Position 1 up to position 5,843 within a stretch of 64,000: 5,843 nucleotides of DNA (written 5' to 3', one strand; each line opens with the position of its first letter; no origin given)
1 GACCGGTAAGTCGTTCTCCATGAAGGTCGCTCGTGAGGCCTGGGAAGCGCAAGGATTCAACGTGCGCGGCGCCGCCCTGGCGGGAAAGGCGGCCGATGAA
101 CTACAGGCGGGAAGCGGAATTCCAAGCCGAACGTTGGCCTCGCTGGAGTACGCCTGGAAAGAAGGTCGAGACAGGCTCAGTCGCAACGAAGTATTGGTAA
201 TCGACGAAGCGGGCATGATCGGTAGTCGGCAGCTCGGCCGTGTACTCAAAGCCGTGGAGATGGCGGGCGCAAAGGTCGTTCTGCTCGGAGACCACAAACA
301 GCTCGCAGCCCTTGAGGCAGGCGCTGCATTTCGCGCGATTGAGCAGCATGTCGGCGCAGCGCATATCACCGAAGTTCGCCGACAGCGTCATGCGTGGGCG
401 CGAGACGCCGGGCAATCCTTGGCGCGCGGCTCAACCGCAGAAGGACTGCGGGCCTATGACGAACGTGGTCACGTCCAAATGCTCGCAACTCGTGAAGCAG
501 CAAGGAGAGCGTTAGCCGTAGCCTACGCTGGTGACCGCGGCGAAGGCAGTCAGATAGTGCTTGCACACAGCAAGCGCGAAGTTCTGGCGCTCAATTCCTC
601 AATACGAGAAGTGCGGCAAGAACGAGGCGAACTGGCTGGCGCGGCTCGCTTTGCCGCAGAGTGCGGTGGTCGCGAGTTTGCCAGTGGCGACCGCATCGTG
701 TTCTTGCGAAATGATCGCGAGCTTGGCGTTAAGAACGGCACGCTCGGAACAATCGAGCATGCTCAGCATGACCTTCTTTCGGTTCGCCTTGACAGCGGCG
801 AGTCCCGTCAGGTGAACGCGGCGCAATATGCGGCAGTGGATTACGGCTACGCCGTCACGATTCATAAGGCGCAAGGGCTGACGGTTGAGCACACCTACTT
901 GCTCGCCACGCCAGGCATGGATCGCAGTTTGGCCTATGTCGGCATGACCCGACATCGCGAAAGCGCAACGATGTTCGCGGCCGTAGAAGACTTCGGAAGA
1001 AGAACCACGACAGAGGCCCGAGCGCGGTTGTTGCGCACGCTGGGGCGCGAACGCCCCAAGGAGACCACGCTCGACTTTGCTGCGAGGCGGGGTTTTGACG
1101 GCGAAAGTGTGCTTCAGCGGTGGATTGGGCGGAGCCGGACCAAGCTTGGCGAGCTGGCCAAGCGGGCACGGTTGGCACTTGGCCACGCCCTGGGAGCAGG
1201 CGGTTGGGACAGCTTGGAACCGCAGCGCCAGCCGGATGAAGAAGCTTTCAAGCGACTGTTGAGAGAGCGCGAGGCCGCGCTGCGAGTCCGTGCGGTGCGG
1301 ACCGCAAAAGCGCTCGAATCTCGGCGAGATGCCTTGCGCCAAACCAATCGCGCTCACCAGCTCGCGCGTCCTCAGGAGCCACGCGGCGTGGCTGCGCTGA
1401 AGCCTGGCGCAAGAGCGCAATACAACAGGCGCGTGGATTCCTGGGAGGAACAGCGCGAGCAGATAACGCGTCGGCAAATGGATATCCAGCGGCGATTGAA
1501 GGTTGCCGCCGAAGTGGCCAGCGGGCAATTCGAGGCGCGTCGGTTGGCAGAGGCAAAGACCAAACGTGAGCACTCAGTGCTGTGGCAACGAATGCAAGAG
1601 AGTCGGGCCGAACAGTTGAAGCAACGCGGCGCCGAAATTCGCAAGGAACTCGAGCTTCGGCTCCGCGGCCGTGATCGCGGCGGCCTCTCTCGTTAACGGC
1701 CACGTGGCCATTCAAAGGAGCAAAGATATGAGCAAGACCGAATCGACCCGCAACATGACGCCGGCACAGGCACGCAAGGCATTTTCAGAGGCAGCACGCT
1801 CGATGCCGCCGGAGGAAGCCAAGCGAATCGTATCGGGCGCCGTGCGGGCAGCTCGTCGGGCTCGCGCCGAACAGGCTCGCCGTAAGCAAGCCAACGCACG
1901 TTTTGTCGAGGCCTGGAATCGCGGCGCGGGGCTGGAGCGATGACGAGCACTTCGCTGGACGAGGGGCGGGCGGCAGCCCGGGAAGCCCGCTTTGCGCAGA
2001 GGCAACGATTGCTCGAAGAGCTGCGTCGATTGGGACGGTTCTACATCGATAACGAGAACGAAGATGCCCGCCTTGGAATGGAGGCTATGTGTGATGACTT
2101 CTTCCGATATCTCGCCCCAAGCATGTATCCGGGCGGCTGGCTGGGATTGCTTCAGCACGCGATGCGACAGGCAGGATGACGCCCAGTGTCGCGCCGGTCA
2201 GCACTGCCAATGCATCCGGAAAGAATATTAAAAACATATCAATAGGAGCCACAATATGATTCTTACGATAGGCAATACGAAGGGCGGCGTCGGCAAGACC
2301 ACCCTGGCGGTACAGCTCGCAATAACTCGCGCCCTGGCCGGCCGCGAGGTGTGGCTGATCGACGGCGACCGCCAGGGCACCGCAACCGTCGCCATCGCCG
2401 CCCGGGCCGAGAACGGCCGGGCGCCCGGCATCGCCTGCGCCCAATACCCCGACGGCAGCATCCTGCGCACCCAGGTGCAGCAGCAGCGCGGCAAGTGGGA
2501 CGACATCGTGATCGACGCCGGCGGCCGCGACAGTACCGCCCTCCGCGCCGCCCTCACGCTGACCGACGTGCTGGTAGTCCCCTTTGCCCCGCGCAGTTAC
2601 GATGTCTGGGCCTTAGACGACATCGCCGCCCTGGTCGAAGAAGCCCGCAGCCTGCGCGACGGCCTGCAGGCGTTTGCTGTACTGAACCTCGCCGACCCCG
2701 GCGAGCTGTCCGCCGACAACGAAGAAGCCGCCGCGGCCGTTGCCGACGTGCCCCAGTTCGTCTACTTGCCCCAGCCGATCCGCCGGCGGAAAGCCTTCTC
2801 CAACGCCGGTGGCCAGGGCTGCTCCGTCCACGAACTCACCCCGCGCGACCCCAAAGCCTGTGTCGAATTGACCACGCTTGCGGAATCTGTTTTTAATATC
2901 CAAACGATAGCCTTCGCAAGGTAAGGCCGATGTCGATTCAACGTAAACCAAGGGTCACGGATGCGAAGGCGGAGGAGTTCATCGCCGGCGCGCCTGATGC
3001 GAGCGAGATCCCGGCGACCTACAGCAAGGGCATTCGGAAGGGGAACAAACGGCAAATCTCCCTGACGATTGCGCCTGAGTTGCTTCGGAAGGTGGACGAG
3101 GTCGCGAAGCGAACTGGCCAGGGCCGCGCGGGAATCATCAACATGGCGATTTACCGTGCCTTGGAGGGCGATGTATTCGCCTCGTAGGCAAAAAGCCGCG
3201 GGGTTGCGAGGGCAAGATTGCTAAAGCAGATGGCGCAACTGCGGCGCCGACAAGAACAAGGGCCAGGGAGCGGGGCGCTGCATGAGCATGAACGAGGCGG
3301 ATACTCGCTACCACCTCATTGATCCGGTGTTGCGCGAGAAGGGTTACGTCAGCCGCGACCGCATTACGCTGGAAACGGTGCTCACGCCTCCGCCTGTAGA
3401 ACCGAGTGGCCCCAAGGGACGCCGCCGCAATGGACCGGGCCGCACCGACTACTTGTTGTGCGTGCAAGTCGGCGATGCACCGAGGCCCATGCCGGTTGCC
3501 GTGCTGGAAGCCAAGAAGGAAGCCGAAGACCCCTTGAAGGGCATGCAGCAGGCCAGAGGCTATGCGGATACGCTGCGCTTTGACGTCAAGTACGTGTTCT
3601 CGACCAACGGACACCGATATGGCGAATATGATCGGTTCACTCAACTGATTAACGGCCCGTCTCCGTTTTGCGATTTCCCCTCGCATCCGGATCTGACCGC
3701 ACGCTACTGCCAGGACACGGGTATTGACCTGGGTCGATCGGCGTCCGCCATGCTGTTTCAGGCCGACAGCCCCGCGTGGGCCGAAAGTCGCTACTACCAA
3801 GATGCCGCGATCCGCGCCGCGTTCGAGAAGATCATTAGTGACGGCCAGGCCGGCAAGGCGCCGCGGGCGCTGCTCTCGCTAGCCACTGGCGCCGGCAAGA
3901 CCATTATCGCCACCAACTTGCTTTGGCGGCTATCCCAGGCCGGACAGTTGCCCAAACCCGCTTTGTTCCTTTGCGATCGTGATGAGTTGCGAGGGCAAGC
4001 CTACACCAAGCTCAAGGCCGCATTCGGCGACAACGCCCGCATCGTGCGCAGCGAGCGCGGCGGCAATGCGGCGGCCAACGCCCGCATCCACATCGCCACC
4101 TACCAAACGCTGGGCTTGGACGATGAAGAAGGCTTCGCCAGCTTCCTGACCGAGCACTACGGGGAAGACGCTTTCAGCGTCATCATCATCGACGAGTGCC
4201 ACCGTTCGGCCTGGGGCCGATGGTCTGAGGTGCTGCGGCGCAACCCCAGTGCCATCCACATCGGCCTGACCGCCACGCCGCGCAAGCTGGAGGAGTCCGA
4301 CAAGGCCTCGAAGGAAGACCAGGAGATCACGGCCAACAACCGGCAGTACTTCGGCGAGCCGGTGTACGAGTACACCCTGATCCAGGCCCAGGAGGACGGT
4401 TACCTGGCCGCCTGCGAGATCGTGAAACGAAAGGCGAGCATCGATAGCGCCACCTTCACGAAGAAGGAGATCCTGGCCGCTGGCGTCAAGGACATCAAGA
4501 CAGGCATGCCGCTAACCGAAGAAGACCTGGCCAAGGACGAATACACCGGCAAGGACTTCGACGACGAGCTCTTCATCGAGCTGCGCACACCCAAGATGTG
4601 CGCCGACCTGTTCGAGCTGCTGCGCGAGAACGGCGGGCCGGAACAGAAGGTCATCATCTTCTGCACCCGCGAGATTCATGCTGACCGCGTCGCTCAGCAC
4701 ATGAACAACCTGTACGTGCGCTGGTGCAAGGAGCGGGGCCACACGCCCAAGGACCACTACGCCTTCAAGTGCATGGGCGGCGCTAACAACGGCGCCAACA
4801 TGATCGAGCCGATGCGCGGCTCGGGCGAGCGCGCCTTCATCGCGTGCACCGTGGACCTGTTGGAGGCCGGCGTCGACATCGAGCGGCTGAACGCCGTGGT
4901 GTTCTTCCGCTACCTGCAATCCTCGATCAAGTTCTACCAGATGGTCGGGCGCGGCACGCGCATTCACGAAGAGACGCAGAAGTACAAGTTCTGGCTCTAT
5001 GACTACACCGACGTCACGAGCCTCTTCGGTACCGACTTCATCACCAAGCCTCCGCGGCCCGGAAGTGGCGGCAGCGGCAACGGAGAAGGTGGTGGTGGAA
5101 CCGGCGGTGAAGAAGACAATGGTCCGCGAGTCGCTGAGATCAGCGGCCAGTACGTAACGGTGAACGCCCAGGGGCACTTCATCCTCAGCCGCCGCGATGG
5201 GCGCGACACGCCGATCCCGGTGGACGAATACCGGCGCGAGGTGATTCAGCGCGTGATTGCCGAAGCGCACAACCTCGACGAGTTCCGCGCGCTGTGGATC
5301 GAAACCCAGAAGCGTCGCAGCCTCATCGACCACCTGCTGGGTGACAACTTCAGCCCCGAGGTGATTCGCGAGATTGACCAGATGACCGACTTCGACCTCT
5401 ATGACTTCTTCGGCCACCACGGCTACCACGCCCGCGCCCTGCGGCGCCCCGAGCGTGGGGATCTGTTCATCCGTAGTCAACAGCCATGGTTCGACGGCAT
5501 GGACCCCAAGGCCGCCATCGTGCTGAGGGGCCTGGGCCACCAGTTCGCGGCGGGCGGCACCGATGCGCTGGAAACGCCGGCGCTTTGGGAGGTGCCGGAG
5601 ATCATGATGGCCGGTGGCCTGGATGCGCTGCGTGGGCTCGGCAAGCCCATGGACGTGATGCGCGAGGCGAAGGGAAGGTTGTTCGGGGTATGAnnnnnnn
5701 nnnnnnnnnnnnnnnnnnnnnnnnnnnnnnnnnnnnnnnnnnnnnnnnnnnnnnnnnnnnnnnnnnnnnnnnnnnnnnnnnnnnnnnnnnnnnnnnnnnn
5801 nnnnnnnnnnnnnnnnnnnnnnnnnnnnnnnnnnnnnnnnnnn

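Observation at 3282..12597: Compact defence island (Type I R-M in R-S-M order, GHKL-nuclease gene, DarTG) as terminal cargo of a mobile element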

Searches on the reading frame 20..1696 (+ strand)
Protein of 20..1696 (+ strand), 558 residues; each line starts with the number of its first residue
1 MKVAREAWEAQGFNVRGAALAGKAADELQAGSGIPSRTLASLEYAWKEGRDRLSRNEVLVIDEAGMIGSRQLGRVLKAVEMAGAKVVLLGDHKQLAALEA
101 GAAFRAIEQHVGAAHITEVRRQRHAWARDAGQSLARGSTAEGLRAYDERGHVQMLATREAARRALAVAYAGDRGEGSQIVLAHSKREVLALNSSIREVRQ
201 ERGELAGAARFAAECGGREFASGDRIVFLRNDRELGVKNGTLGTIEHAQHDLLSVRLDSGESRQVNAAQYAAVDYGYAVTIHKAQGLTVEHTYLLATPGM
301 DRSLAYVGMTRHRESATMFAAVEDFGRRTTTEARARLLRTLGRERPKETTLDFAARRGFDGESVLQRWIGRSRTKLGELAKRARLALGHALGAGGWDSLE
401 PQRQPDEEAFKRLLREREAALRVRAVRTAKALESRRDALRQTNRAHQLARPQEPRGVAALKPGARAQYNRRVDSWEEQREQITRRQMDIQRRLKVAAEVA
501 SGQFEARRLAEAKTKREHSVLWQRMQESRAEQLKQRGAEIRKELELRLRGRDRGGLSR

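Call 8: search_protein_families(library=pfam, proteins=[window:20-1696:+], max_evalue=0.01)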
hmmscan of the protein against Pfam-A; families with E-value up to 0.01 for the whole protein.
window:20-1696:+ (558 aa): 8 families
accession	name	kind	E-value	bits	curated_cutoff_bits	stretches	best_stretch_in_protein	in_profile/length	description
PF13604.12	AAA_30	-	3.9e-44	151.1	27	1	1-155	35-189/191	AAA domain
PF13245.12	AAA_19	-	1.4e-08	35.4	25.1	1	12-96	39-130/134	AAA domain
PF01443.25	Viral_helicase1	-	1.1e-06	29.1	21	1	274-317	178-225/228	Viral superfamily 1 RNA helicase core domain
PF18335.7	SH3_13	-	2.2e-06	27.8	41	1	212-251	18-57/65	ATP-dependent RecD-like DNA helicase SH3 domain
PF13538.12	UvrD_C_2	-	1.1e-05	25.7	27.4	1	275-314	1-47/52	UvrD-like helicase C-terminal domain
PF02689.20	Herpes_Helicase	-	0.00019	20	27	0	272-320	722-776/808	Helicase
PF22232.2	TraI_hel_assoc_N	-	0.00066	20.7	27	1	9-90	20-99/99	TraI helicase-associated ssDNA bd, N-terminal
PF13086.12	AAA_11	-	0.0021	18.4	27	1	55-97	213-252/257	AAA domain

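Call 9: search_protein_families(library=ncbifam, proteins=[window:20-1696:+], max_evalue=0.001)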
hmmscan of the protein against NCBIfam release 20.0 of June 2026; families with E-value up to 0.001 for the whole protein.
window:20-1696:+ (558 aa): 8 families
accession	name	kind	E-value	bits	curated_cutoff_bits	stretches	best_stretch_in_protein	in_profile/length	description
TIGR02768.1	TraA_Ti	equivalog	3.6e-147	491.8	590.45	1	1-358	392-751/751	Ti-type conjugative transfer relaxase TraA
NF010464.0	PRK13889.1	subfamily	6.2e-130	434.8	1015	1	2-545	380-921/992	conjugal transfer relaxase TraA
NF010402.0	PRK13826.1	subfamily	1.1e-92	311.6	1317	1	1-354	414-765/1102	Dtr system oriT relaxase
TIGR01447.1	recD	equivalog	4e-25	88.4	310.15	2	218-320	467-574/597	exodeoxyribonuclease V subunit alpha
TIGR01448.2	helicase_RecD2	equivalog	7.8e-25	87.1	500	1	7-330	354-698/713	SF1B family DNA helicase RecD2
NF008127.0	PRK10875.1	equivalog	6.2e-22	77.9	671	2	217-324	483-595/619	exodeoxyribonuclease V subunit alpha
TIGR02760.1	TraI_TIGR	equivalog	9.1e-16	56.5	929.85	1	4-156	1060-1216/1960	conjugative transfer relaxase/helicase TraI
NF010263.0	PRK13709.1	equivalog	2.1e-10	38.6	2212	1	17-145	1022-1154/1752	conjugative transfer relaxase/helicase TraI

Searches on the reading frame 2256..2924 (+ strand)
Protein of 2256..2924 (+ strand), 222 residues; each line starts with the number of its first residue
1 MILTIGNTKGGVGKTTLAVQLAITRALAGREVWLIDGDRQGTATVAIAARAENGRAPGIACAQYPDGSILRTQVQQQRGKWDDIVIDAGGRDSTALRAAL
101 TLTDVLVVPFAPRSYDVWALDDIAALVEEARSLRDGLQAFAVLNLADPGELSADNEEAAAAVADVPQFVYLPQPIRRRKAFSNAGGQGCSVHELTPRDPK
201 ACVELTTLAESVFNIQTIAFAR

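Call 8: search_protein_families(library=pfam, proteins=[window:2256-2924:+], max_evalue=0.01)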
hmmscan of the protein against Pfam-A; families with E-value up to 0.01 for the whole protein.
window:2256-2924:+ (222 aa): 5 families
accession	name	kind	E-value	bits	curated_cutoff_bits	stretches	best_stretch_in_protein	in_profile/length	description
PF13614.12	AAA_31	-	5.1e-16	59.6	27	2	2-52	3-53/177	AAA domain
PF01656.29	CbiA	-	2.7e-13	50.4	25.4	1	4-188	2-122/125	CobQ/CobB/MinD/ParA nucleotide binding domain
PF09140.17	MipZ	-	1.3e-10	41.5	20.7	1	2-114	2-133/262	ATPase MipZ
PF10609.15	ParA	-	7.2e-06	26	27.1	1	2-43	5-46/246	NUBPL iron-transfer P-loop NTPase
PF13481.12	AAA_25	-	0.0026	17.8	27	1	9-39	41-68/195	AAA domain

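Call 9: search_protein_families(library=ncbifam, proteins=[window:2256-2924:+], max_evalue=0.001)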
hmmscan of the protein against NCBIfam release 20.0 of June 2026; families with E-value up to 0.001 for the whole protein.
window:2256-2924:+ (222 aa): 14 families
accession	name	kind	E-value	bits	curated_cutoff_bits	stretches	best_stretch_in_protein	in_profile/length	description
NF041546.1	ParA_partition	equivalog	6.5e-40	136.9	180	1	2-210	1-202/203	ParA family partition ATPase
TIGR03371.1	cellulose_yhjQ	equivalog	4.2e-09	36.3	157.85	1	3-52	4-53/246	cellulose biosynthesis protein BcsQ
NF041283.1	PrgP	equivalog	2.1e-06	27.3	400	1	4-49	6-52/297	ParA superfamily DNA segregation protein PrgP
NF041136.1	MrpORP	equivalog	1e-05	25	450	1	6-44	11-49/365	iron-sulfur cluster carrier protein MrpORP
TIGR01969.1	minD_arch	subfamily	1.1e-05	24.8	201.75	1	1-38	1-38/251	cell division ATPase MinD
TIGR03815.1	CpaE_hom_Actino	equivalog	2.9e-05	23.4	154.45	1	7-113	118-202/340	septum site-determining protein Ssd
TIGR01968.1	minD_bact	equivalog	9.7e-05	21.8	212.9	1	2-38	3-39/261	septum site-determining protein MinD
NF010259.0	PRK13705.1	equivalog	0.00012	21.2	725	0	2-45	108-152/388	plasmid-partitioning protein SopA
TIGR03453.1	partition_RepA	equivalog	0.00013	21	348.45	1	2-44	106-148/387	plasmid partitioning protein RepA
NF053622.1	ATPseBagAMYCTU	equivalog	0.00019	21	400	1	7-45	13-52/325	ATPase BagA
TIGR01007.1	eps_fam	subfamily_domain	0.00022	20.8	108.05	1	3-44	20-62/204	polysaccharide biosynthesis tyrosine autokinase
NF008669.0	PRK11670.1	equivalog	0.0003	19.8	348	1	2-44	109-151/369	iron-sulfur cluster carrier protein ApbC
NF047398.1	AAA_KGGVGR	domain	0.00034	21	90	1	5-38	7-40/190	KGGVGR-motif variant AAA ATPase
TIGR04291.1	arsen_driv_ArsA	equivalog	0.00074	18.3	650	0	2-38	323-357/565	arsenical pump-driving ATPase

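Call 39: find_encoding_contigs(protein=window:2256-2924:+, flank=10000, max_places=6)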
Protein window:2256-2924:+ (222 aa): no gene with exactly this product is on record in the collection.

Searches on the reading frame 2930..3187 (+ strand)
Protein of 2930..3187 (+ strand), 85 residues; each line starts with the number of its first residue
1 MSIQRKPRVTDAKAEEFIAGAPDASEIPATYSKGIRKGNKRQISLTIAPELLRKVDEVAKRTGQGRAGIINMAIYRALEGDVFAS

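Call 8: search_protein_families(library=pfam, proteins=[window:2930-3187:+], max_evalue=0.01)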
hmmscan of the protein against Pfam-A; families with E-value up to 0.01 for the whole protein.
window:2930-3187:+ (85 aa): 1 family
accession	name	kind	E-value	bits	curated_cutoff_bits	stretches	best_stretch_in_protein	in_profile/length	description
PF01402.27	RHH_1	-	0.0075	16.6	20.5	1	43-71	2-30/39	Ribbon-helix-helix protein, copG family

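Call 9: search_protein_families(library=ncbifam, proteins=[window:2930-3187:+], max_evalue=0.001)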
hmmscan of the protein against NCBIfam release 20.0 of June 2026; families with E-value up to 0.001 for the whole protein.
window:2930-3187:+ (85 aa): 0 families

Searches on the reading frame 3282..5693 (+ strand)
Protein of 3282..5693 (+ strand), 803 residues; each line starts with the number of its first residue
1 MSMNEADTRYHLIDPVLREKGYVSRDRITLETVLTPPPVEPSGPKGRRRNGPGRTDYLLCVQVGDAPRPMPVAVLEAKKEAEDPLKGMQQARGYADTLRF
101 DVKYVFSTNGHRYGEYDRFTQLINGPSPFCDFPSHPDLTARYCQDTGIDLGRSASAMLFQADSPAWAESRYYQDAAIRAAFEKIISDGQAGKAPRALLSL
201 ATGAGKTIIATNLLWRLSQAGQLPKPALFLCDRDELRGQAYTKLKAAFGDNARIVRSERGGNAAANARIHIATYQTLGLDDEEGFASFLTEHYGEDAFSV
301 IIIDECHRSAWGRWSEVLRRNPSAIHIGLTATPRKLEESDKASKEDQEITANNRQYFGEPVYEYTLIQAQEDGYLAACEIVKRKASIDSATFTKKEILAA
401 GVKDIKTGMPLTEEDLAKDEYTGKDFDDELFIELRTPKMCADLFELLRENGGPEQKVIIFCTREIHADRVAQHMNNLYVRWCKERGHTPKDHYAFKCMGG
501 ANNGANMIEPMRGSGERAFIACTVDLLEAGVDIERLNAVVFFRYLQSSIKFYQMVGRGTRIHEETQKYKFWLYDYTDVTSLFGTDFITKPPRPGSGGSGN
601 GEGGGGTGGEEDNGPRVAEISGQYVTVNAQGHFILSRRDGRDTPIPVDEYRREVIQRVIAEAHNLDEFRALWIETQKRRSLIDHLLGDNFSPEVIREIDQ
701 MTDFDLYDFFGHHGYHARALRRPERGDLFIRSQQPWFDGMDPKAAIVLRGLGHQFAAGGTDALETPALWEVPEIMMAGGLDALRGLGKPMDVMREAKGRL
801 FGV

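Call 4: search_protein_families(library=pfam, proteins=[window:3282-5693:+])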
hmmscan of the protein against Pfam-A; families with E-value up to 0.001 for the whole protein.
window:3282-5693:+ (803 aa): 6 families
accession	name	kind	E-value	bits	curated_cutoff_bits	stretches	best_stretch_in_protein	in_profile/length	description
PF04851.21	ResIII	-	1.5e-30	106.7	22.5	1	169-334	4-163/164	Type III restriction enzyme, res subunit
PF18766.7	SWI2_SNF2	-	1e-15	58.5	26.7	1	173-388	2-198/221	SWI2/SNF2 ATPase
PF00270.35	DEAD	-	5e-07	30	26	1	195-336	16-164/167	DEAD/DEAH box helicase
PF00271.37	Helicase_C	-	1.6e-06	28.8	23.5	1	443-561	6-109/110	Helicase conserved C-terminal domain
PF08463.15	EcoEI_R_C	-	5.9e-05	23.7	24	1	649-788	2-147/163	EcoEI R protein C-terminal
PF04313.20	HSDR_N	-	0.00053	20.3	25.1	0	50-112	123-186/198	Type I restriction enzyme R protein N terminus (HSDR_N)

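Call 5: search_protein_families(library=padloc, proteins=[window:3282-5693:+])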
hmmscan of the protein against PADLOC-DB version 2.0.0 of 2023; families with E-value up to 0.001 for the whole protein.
window:3282-5693:+ (803 aa): 13 families
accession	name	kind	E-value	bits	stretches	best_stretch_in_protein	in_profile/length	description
PDLC03049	REase_I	-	5.4e-78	260.8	2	2-584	8-547/807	Type I restriction enzyme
PDLC03047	REase_I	-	5.5e-35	118.4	1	53-585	238-732/1107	Type I restriction enzyme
PDLC03042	REase_I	-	4.3e-32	108.5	1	160-581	434-850/1170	Type I restriction enzyme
PDLC02707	PbeA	-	1.2e-18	65.1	1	161-576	245-630/672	PbeA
PDLC02704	PbeA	-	1.7e-13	48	1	162-377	248-454/682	PbeA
PDLC03658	mREase_IV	-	8.5e-13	44.9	2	194-339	243-377/953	Type IV methyl-directed restriction enzyme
PDLC03659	mREase_IV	-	1.1e-10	38.1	1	182-338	228-376/945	Type IV methyl-directed restriction enzyme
PDLC03048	REase_I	-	1.9e-10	37.6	1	170-373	242-442/976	Type I restriction enzyme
PDLC02706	PbeA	-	4e-07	27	1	179-376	276-469/722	PbeA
PDLC03045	REase_I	-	1.1e-05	21.6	1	197-391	288-479/995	Type I restriction enzyme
PDLC03041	REase_I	-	2.3e-05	20.6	1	169-378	312-517/1099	Type I restriction enzyme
PDLC02703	PbeA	-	0.00017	18.3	0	194-379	262-442/626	PbeA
PDLC03050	REase_I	-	0.00097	16.9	0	611-765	24-171/219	Type I restriction enzyme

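Call 9: search_protein_families(library=ncbifam, proteins=[window:3282-5693:+], max_evalue=0.001)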
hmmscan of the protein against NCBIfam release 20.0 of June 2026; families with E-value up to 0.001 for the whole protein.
window:3282-5693:+ (803 aa): 6 families
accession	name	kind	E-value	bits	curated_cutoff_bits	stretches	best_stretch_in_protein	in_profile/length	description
NF046051.1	restrict_EcoAI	equivalog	3e-118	396.3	550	1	3-779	1-741/768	EcoAI/FtnUII family type I restriction enzme subunit R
NF008521.0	PRK11448.1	equivalog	2.9e-45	154.7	729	2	353-578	598-817/1123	type I restriction-modification system endonuclease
NF053632.1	heli_RadD_YejH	equivalog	8.3e-14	50.8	720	1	170-577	4-356/573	DNA repair helicase RadD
TIGR00348.1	hsdR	subfamily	1.4e-12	47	284.55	1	170-375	244-442/674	HsdR family type I site-specific deoxyribonuclease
TIGR04095.1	dnd_restrict_1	equivalog_domain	7.7e-10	38.3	600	1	163-376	3-203/451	DNA phosphorothioation system restriction enzyme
NF010337.0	PRK13766.1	equivalog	5.1e-08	31.5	610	0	414-562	325-469/781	Hef nuclease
